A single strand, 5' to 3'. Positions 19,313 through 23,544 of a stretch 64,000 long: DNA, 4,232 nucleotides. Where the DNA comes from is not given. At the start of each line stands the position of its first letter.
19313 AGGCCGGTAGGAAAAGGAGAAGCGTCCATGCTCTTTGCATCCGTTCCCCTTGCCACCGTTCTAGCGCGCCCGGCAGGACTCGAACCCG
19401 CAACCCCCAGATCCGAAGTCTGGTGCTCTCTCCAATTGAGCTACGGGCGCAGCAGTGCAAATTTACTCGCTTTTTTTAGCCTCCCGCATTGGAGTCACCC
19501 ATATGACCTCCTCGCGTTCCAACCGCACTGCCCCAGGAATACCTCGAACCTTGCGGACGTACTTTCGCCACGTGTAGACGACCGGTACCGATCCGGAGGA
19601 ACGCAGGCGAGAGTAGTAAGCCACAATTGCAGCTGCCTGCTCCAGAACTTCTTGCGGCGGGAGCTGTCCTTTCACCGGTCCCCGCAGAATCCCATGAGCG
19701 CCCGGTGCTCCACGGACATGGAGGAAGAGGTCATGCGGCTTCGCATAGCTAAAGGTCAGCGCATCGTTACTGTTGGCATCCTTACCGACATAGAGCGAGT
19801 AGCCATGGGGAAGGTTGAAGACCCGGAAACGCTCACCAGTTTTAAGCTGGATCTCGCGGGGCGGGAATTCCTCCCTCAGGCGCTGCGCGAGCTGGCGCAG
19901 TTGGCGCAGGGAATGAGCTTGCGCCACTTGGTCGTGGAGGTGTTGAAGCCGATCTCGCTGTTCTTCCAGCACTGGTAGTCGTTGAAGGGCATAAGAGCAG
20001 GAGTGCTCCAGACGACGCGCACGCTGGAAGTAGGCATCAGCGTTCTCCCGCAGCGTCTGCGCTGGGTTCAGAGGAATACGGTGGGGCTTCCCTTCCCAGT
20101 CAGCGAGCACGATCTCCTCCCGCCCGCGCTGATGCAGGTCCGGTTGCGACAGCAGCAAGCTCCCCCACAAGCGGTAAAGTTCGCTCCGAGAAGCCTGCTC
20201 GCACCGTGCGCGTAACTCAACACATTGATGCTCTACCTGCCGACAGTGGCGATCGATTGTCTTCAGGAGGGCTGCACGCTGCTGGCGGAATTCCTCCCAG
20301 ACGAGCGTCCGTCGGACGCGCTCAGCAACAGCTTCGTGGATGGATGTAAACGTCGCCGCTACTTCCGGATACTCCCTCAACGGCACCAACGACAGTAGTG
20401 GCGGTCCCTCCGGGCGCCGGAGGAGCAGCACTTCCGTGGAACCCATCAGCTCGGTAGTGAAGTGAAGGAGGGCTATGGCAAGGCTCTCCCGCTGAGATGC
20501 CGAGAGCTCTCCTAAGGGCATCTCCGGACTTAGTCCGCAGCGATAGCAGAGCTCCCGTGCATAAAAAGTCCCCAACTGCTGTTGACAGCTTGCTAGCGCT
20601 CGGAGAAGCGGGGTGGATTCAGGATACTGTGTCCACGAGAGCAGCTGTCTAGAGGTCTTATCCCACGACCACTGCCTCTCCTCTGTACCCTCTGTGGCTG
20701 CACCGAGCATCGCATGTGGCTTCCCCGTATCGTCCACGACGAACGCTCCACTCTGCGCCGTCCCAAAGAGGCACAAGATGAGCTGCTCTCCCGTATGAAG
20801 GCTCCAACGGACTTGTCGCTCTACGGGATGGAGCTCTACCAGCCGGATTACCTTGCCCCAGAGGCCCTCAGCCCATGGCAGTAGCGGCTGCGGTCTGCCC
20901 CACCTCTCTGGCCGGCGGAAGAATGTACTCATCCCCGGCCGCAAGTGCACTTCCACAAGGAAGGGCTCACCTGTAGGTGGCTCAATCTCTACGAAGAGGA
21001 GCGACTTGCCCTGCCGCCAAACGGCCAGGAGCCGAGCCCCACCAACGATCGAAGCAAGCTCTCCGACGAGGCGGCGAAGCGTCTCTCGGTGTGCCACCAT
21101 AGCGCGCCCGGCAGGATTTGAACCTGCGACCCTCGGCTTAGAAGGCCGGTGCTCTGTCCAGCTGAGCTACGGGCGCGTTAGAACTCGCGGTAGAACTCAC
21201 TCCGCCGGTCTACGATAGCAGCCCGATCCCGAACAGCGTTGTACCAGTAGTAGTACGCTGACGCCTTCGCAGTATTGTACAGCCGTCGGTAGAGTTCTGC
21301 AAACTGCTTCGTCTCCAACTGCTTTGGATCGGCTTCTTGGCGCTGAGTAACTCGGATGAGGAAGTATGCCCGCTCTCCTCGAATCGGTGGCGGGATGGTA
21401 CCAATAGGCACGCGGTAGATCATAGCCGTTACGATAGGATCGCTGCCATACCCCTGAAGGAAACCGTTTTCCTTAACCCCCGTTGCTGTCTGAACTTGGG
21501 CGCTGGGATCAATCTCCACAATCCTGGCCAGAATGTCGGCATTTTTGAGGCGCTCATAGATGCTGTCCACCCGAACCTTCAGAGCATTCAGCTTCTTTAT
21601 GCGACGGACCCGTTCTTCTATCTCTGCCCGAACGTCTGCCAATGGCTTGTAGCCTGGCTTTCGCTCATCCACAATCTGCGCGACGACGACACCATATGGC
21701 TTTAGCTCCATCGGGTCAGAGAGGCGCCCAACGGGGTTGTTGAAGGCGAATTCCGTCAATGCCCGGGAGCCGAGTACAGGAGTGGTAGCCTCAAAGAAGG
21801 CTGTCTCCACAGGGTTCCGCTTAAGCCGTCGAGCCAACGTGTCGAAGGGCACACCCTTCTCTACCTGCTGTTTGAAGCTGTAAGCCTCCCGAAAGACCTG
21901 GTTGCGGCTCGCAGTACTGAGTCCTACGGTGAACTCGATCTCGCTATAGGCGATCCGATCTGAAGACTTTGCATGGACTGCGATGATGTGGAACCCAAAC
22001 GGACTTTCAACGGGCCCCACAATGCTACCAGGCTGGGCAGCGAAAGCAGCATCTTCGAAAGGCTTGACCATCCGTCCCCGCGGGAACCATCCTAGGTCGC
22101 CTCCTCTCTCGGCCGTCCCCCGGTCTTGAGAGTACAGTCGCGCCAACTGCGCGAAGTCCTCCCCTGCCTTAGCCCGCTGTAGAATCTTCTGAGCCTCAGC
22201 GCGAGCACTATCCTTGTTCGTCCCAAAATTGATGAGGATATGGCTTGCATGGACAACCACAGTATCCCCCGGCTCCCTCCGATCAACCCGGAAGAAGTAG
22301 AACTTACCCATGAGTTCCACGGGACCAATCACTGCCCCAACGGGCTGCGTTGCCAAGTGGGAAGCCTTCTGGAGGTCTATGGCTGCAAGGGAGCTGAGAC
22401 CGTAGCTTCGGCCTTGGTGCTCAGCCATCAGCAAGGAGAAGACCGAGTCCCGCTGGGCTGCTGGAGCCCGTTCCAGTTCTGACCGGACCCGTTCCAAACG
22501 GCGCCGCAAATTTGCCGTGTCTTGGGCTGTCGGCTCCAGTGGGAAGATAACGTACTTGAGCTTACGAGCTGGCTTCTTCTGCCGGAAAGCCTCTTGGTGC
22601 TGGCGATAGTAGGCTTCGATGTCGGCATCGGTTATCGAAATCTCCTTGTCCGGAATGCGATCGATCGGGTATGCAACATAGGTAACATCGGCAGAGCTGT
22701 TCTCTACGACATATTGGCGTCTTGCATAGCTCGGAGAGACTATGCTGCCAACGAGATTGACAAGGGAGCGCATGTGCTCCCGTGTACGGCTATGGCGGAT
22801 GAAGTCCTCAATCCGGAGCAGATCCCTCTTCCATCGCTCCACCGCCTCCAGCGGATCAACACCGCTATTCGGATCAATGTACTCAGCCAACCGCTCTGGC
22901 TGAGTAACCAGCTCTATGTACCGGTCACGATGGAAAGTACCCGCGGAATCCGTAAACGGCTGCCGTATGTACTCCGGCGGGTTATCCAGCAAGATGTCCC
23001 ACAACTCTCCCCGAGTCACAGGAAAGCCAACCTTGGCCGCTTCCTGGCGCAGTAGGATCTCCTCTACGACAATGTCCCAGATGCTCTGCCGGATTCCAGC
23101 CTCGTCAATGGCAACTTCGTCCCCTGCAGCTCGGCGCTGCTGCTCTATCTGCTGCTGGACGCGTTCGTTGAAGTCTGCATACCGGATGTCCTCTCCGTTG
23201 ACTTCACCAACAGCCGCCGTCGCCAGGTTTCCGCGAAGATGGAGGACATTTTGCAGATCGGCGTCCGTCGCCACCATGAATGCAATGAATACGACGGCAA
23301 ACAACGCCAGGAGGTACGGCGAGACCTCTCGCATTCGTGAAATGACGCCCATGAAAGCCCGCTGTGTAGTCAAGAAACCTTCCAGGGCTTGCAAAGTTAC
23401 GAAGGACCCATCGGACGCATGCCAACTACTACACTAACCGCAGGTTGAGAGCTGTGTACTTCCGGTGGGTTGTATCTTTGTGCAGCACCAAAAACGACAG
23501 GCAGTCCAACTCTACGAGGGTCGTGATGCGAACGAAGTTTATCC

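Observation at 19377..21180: rqcH-like NFACT gene wedged between two tRNA-Arg genes with 2-nt and 12-nt spacers, abutting ppiD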

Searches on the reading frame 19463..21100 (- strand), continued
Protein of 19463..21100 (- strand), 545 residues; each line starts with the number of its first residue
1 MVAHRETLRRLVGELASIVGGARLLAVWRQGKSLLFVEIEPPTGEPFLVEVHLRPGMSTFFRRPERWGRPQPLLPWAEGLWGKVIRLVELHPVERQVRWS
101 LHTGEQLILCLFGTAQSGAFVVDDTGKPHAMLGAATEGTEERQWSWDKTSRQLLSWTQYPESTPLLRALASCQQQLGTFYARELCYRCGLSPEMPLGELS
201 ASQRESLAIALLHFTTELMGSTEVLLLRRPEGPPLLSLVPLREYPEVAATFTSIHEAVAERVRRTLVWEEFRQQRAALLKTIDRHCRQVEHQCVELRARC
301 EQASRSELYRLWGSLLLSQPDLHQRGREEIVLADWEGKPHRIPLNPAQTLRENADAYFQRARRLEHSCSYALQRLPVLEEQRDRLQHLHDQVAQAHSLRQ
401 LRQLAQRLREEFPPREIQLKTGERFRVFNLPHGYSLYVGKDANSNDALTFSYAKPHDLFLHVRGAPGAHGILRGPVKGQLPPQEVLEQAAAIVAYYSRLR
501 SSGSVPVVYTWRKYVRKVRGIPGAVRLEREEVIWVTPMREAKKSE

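Call 68: search_protein_families(library=ncbifam, proteins=[L082:1-751:-, L082:758-1579:-], max_evalue=0.001)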
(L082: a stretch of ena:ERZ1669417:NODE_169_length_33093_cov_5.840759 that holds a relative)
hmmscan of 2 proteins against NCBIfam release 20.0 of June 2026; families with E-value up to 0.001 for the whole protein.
L082:1-751:- (250 aa): 14 families
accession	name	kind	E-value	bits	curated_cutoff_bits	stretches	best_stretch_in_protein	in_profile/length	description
NF047919.1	lactonase_YtnP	equivalog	4.4e-52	177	425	1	4-249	2-243/274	YtnP family quorum-quenching lactonase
NF047979.1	lactonase_AidB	equivalog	9.5e-17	61.1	360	1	3-248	5-241/271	AidB family quorum-quenching N-acyl homoserine lactonase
NF047925.1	pyridox_lacton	equivalog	2.4e-12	47.2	325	1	40-244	25-237/268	4-pyridoxolactonase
NF045699.1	AHLLactAiiA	equivalog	4.6e-12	45.7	375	1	81-205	74-181/251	quorum-quenching N-acyl homoserine lactonase AiiA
NF045700.1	AHLLactAttM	equivalog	3.5e-09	36.6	390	1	91-221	82-207/257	AttM family quorum-quenching N-acyl homoserine lactonase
NF047976.1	lactonase_AhlS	equivalog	6.3e-06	25.5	475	1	11-118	7-119/276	AhlS family quorum-quenching N-acyl homoserine lactonase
NF000469.2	CAR_gen_B3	exception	6.3e-05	22.1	500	1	87-123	97-133/311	CAR family subclass B3 metallo-beta-lactamase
NF033105.1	bla_subclass_B3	equivalog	8.2e-05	22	240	1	82-123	41-82/257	subclass B3 metallo-beta-lactamase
NF012229.1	bla_class_B_core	domain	0.00011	22.5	100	1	85-126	37-75/139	metallo-beta-lactamase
TIGR02651.1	RNase_Z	equivalog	0.00026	20.2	292.95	0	92-118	41-67/302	ribonuclease Z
NF000801.0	PRK00055.1-3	equivalog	0.00029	20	252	0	52-118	22-69/307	ribonuclease Z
NF041257.1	GntH_guanitoxin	equivalog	0.00063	18.7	333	1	62-117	34-82/374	guanitoxin biosynthesis MBL fold metallo-hydrolase GntH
NF000439.2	blaAIM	exception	0.00067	19.3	675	1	92-123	86-117/303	AIM family subclass B3 metallo-beta-lactamase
NF040468.1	blaECM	exception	0.00096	18.5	640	0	93-124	100-131/303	ECM family subclass B3 metallo-beta-lactamase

L082:758-1579:- (273 aa): 2 families
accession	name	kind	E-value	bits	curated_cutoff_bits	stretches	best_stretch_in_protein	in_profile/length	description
NF033589.0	staphy_B_SbnI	equivalog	1.9e-24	86.4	350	1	1-272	1-253/254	bifunctional transcriptional regulator/O-phospho-L-serine synthase SbnI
NF053625.1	SerKinSerKArch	equivalog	5e-09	35.7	380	1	10-115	18-123/244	ADP-dependent L-serine kinase SerK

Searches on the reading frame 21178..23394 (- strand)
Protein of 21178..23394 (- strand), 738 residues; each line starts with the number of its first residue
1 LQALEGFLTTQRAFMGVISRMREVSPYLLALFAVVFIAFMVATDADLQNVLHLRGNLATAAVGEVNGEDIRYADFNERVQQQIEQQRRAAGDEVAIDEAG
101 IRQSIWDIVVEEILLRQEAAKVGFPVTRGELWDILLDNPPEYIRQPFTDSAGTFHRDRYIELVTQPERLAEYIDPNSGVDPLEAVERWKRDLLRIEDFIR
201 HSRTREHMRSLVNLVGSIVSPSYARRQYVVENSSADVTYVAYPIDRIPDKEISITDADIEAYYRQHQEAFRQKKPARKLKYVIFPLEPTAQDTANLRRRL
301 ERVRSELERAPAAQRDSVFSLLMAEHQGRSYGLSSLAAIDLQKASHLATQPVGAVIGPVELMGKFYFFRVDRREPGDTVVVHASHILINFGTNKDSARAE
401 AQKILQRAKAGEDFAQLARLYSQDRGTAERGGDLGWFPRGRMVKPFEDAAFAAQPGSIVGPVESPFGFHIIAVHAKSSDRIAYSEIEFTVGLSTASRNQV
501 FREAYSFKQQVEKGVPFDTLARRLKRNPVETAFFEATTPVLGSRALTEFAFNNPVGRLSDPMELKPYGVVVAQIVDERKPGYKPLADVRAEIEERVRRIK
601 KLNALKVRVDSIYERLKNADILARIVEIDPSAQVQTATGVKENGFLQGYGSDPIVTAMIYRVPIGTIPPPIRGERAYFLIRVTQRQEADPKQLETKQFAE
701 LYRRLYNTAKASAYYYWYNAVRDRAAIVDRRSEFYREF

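Call 4: search_protein_families(library=pfam, proteins=[window:21178-23394:-])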
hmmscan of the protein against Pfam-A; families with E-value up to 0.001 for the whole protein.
window:21178-23394:- (738 aa): 5 families
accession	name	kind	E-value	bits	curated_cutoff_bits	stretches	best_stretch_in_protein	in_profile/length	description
PF13616.12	Rotamase_3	-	1.2e-36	126.2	22.5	1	378-476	13-115/116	PPIC-type PPIASE domain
PF00639.27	Rotamase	-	9.6e-32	110.3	21.7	1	385-474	1-96/97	PPIC-type PPIASE domain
PF13145.12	Rotamase_2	-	1.4e-27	97.3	27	2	389-475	26-107/121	PPIC-type PPIASE domain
PF13623.11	SurA_N_2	-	1.6e-24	86.9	28.5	1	19-161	2-143/145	SurA-like N-terminal domain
PF13624.11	SurA_N_3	-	1.7e-14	54.4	27.2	1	18-165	2-140/162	SurA-like N-terminal domain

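Call 35: search_protein_families(library=ncbifam, proteins=[window:21178-23352:-])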
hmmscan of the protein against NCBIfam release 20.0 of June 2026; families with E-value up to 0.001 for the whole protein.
window:21178-23352:- (724 aa): 9 families
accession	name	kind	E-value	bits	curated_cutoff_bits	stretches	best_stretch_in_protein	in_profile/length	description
NF000809.0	PRK00059.1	equivalog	2.7e-26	92.8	303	1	367-464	197-289/336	peptidylprolyl isomerase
NF002824.0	PRK02998.1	subfamily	1.2e-24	87.2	360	1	368-498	136-257/283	peptidylprolyl isomerase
NF002827.0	PRK03002.1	equivalog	6.3e-22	77.9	343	1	367-464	137-227/285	peptidylprolyl isomerase PrsA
NF008054.0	PRK10788.1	equivalog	7.7e-22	77.7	493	1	383-604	280-514/626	peptidylprolyl isomerase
NF002846.0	PRK03095.1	equivalog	6.6e-19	68.5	361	1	367-463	133-222/287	peptidylprolyl isomerase PrsA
NF008038.0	PRK10770.1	equivalog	7.2e-19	67.9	394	1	273-464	186-386/431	peptidylprolyl isomerase SurA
TIGR02933.1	nifM_nitrog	equivalog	2.9e-14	53.6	168.2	1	369-459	126-217/256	nitrogen fixation protein NifM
NF011969.0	PRK15441.1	equivalog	8.3e-10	39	127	1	387-460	18-90/93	peptidylprolyl isomerase PpiC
NF003356.0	PRK04405.1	subfamily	1.1e-06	28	339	1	383-460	154-234/299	peptidylprolyl isomerase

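Call 36: find_homologous_proteins(query=window:21178-23352:-, max_evalue=1e-20)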
Query window:21178-23352:- (724 aa): 834 proteins with E <= 1e-20 among 8000 candidates; the best 120 are listed.
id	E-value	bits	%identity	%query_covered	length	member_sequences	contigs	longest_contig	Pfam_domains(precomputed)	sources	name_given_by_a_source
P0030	0.0e+0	1554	96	100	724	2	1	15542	PF13145.13,PF00639.28,PF13624.12,PF13616.13,PF13623.12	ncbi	ncbi:MAG: peptidylprolyl isomerase [Chlorobiota bacterium]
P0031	0.0e+0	1351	82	100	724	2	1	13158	PF13145.13,PF00639.28,PF13624.12,PF13616.13,PF13623.12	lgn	-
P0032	0.0e+0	1338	81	100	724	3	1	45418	PF13145.13,PF00639.28,PF13624.12,PF13616.13,PF13623.12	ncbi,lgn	-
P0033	0.0e+0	1332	80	100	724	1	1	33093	PF13145.13,PF00639.28,PF13624.12,PF13616.13,PF13623.12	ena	-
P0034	0.0e+0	1307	79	100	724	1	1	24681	PF13145.13,PF00639.28,PF13624.12,PF13616.13,PF13623.12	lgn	-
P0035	0.0e+0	1302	78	100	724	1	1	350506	PF13145.13,PF00639.28,PF13624.12,PF13616.13,PF13623.12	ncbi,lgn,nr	ncbi:Foldase protein PrsA 1 [bacterium HR21]|nr:Foldase protein PrsA 1 [bacterium HR21]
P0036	0.0e+0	1301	78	100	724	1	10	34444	PF13145.13,PF00639.28,PF13624.12,PF13616.13,PF13623.12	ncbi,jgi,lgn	-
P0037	0.0e+0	1294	77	100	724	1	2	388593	PF13145.13,PF00639.28,PF13624.12,PF13616.13,PF13623.12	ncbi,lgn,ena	-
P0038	0.0e+0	1289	77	100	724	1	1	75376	PF13145.13,PF00639.28,PF13624.12,PF13616.13,PF13623.12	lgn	-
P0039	0.0e+0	1289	78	99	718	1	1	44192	PF13145.13,PF00639.28,PF13624.12,PF13616.13,PF13623.12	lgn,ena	-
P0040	0.0e+0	1285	78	100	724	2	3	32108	PF13145.13,PF00639.28,PF13624.12,PF13616.13,PF13623.12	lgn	-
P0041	0.0e+0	1198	73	100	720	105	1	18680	PF13145.13,PF00639.28,PF13624.12,PF13616.13,PF13623.12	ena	-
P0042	2.1e-275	934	81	69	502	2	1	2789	PF13145.13,PF00639.28,PF13624.12,PF13616.13,PF13623.12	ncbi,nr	ncbi:MAG: peptidylprolyl isomerase, partial [Bacteroidota bacterium]|nr:peptidylprolyl isomerase [Ba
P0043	1.9e-223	762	79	58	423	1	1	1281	PF13145.13,PF00639.28,PF13616.13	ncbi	ncbi:MAG: peptidylprolyl isomerase, partial [Thermomicrobium sp.]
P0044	2.3e-223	762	48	100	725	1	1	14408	PF13145.13,PF00639.28,PF13624.12,PF13616.13,PF13623.12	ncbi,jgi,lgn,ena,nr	ncbi:MAG TPA: peptidylprolyl isomerase [Patescibacteria group bacterium]|nr:peptidylprolyl isomerase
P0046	3.5e-222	758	49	100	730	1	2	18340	PF13145.13,PF00639.28,PF13624.12,PF13616.13,PF13623.12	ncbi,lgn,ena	-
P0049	4.5e-217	741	47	100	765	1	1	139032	PF13145.13,PF00639.28,PF13624.12,PF13616.13,PF13623.12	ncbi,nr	ncbi:MAG: peptidylprolyl isomerase [Ignavibacteria bacterium]|nr:peptidylprolyl isomerase [Ignavibac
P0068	3.1e-191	656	44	100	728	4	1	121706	PF13145.13,PF00639.28,PF13624.12,PF13616.13,PF13623.12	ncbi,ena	ncbi:MAG: peptidylprolyl isomerase [Candidatus Kapaibacteriota bacterium]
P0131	9.3e-168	578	41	100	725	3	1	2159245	PF13145.13,PF00639.28,PF13624.12,PF13616.13,PF13623.12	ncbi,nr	ncbi:MAG: peptidylprolyl isomerase [Candidatus Kapaibacterium sp.]|nr:MAG: peptidylprolyl isomerase 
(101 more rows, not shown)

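Call 37: find_encoding_contigs(protein=P0046, flank=4000, max_places=1)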
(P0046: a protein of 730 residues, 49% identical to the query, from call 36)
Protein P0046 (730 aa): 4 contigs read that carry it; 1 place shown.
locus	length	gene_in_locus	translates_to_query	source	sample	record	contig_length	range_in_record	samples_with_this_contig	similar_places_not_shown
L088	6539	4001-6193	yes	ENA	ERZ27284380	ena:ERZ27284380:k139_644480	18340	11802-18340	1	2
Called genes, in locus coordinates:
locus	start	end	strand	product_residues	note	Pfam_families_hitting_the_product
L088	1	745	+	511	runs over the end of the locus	PF18962:Por_Secre_tail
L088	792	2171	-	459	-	PF13847:Methyltransf_31 (faint), PF22458:RsmF-B_ferredox (weak), PF01189:Methyltr_RsmB-F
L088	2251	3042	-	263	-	PF01128:IspD (weak), PF02348:CTP_transf_3, PF12804:NTP_transf_3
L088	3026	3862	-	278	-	-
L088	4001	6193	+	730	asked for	PF13623:SurA_N_2, PF13624:SurA_N_3, PF13145:Rotamase_2, PF13616:Rotamase_3, PF00639:Rotamase, PF13145:Rotamase_2 (weak)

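Call 38: find_encoding_contigs(protein=P0049, flank=4000, max_places=1)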
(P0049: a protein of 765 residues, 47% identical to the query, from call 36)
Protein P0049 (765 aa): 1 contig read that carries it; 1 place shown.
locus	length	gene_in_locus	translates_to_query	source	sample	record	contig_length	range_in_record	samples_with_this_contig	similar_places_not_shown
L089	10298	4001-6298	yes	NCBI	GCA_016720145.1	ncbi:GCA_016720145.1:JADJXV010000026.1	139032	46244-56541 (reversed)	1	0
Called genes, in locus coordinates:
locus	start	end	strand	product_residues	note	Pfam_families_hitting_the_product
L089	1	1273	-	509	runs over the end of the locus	PF02441:Flavoprotein, PF04127:DFP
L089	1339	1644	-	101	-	PF01192:RNA_pol_Rpb6 (weak)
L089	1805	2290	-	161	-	PF01467:CTP_transf_like, PF08218:Citrate_ly_lig (weak)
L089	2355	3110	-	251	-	PF02348:CTP_transf_3, PF12804:NTP_transf_3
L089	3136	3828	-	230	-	-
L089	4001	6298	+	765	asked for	PF13623:SurA_N_2, PF13624:SurA_N_3, PF13145:Rotamase_2, PF13616:Rotamase_3, PF00639:Rotamase, PF13145:Rotamase_2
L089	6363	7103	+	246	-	PF00494:SQS_PSY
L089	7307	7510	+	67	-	PF00494:SQS_PSY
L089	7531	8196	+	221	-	PF00494:SQS_PSY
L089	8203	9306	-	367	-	PF01168:Ala_racemase_N, PF00842:Ala_racemase_C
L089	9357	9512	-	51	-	PF22640:ManC_GMP_beta-helix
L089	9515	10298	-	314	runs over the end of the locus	PF00483:NTP_transferase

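Call 39: find_encoding_contigs(protein=P0068, flank=4000, max_places=1)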
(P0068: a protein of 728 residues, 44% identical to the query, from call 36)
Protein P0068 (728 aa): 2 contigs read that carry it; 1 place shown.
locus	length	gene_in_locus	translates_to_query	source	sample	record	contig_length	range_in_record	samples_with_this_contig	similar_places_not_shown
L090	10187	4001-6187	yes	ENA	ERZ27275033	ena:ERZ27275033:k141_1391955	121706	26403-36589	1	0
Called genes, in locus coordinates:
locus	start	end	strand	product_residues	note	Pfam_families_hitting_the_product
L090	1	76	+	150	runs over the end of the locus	PF00578:AhpC-TSA, PF08534:Redoxin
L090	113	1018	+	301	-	PF05050:Methyltransf_21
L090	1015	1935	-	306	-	PF02628:COX15-CtaA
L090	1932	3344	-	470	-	PF02127:Peptidase_M18, PF05343:Peptidase_M42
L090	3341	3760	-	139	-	PF02566:OsmC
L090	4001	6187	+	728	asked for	PF13623:SurA_N_2, PF13624:SurA_N_3, PF13145:Rotamase_2 (weak), PF13616:Rotamase_3, PF00639:Rotamase, PF13145:Rotamase_2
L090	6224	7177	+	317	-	PF00494:SQS_PSY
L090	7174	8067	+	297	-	PF00494:SQS_PSY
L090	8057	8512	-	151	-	PF00582:Usp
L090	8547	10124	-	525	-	PF00092:VWA (weak), PF13519:VWA_2 (faint)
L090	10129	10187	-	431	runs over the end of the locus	PF20030:bpMoxR, PF07728:AAA_5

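Call 40: find_encoding_contigs(protein=P0131, flank=4000, max_places=1)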
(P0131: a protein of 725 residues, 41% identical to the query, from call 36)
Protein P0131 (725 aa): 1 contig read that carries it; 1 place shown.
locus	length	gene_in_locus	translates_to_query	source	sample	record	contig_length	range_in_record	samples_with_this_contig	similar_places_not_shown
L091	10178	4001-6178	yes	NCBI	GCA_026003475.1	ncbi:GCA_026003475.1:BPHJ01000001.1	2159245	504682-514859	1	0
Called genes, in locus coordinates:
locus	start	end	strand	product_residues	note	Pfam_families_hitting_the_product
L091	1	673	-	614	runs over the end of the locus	-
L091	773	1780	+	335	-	PF00890:FAD_binding_2 (weak), PF01134:GIDA (faint), PF01266:DAO (weak), PF07992:Pyr_redox_2, PF13450:NAD_binding_8 (weak), PF13738:Pyr_redox_3, PF13434:Lys_Orn_oxgnase (weak), PF00070:Pyr_redox (weak), +3 more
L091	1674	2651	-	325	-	PF08331:QueG_DUF1730, PF12838:Fer4_7 (faint), PF13484:Fer4_16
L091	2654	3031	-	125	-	PF13806:Rieske_2, PF00355:Rieske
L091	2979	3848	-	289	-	PF00753:Lactamase_B, PF23023:Anti-Pycsar_Apyc1 (faint)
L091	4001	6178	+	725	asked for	PF13623:SurA_N_2, PF13624:SurA_N_3, PF13145:Rotamase_2, PF13616:Rotamase_3, PF00639:Rotamase, PF13145:Rotamase_2 (weak)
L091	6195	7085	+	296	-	PF00494:SQS_PSY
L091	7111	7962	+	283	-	PF00494:SQS_PSY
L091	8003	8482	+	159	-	PF01257:2Fe-2S_thioredx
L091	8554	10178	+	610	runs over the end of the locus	PF03717:PBP_dimer, PF00905:Transpeptidase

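Call 68: search_protein_families(library=ncbifam, proteins=[L091:2979-3848:-], max_evalue=0.001)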
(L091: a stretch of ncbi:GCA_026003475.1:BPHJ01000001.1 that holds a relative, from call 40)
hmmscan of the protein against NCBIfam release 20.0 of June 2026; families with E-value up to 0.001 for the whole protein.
L091:2979-3848:- (289 aa): 7 families
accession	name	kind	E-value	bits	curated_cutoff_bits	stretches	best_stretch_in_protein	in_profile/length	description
NF047919.1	lactonase_YtnP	equivalog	4.1e-59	200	425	1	2-264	1-260/274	YtnP family quorum-quenching lactonase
NF047979.1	lactonase_AidB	equivalog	6.4e-20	71.5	360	1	2-275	5-268/271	AidB family quorum-quenching N-acyl homoserine lactonase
NF045699.1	AHLLactAiiA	equivalog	4e-10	39.3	375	1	88-260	82-239/251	quorum-quenching N-acyl homoserine lactonase AiiA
NF045700.1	AHLLactAttM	equivalog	6.7e-08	32.3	390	1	91-258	83-246/257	AttM family quorum-quenching N-acyl homoserine lactonase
NF047925.1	pyridox_lacton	equivalog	3.8e-07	30.2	325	1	32-240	23-235/268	4-pyridoxolactonase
NF000469.2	CAR_gen_B3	exception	2.6e-05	23.4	500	1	62-167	78-170/311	CAR family subclass B3 metallo-beta-lactamase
NF047976.1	lactonase_AhlS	equivalog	0.00053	19.2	475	0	10-117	7-119/276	AhlS family quorum-quenching N-acyl homoserine lactonase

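Call 69: find_encoding_contigs(protein=P0031, flank=3000, max_places=1)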
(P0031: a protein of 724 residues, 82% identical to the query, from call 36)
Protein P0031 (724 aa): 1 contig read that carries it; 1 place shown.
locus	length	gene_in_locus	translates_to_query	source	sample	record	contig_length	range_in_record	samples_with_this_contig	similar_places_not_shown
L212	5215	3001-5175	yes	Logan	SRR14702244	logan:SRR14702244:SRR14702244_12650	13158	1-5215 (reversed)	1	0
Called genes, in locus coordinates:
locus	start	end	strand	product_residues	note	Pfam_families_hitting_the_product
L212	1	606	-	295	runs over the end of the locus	PF00753:Lactamase_B, PF23023:Anti-Pycsar_Apyc1 (weak)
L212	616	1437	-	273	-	-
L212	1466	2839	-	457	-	PF00291:PALP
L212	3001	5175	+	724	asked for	PF13623:SurA_N_2, PF13624:SurA_N_3, PF13145:Rotamase_2, PF13616:Rotamase_3, PF00639:Rotamase, PF13145:Rotamase_2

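Call 70: find_encoding_contigs(protein=P0039, flank=3000, max_places=1)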
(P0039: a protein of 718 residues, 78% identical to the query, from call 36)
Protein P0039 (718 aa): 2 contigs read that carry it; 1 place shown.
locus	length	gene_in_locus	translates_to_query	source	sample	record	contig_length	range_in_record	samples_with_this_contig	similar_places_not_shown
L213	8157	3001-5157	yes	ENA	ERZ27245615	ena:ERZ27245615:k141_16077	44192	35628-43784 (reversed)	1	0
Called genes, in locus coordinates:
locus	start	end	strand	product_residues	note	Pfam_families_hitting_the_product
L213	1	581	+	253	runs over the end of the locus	PF20772:TACO1_YebC_N, PF01709:Transcrip_reg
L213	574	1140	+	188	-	PF02075:RuvC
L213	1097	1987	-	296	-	PF00753:Lactamase_B, PF23023:Anti-Pycsar_Apyc1 (weak), PF12706:Lactamase_B_2 (weak)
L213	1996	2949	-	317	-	-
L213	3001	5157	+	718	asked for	PF13623:SurA_N_2, PF13624:SurA_N_3, PF13145:Rotamase_2, PF13616:Rotamase_3, PF00639:Rotamase, PF13145:Rotamase_2 (weak)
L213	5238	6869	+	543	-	PF05833:NFACT_N, PF05670:NFACT-R_1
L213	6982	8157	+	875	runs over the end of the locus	PF06739:SBBP (weak), PF19081:Ig_7 (faint)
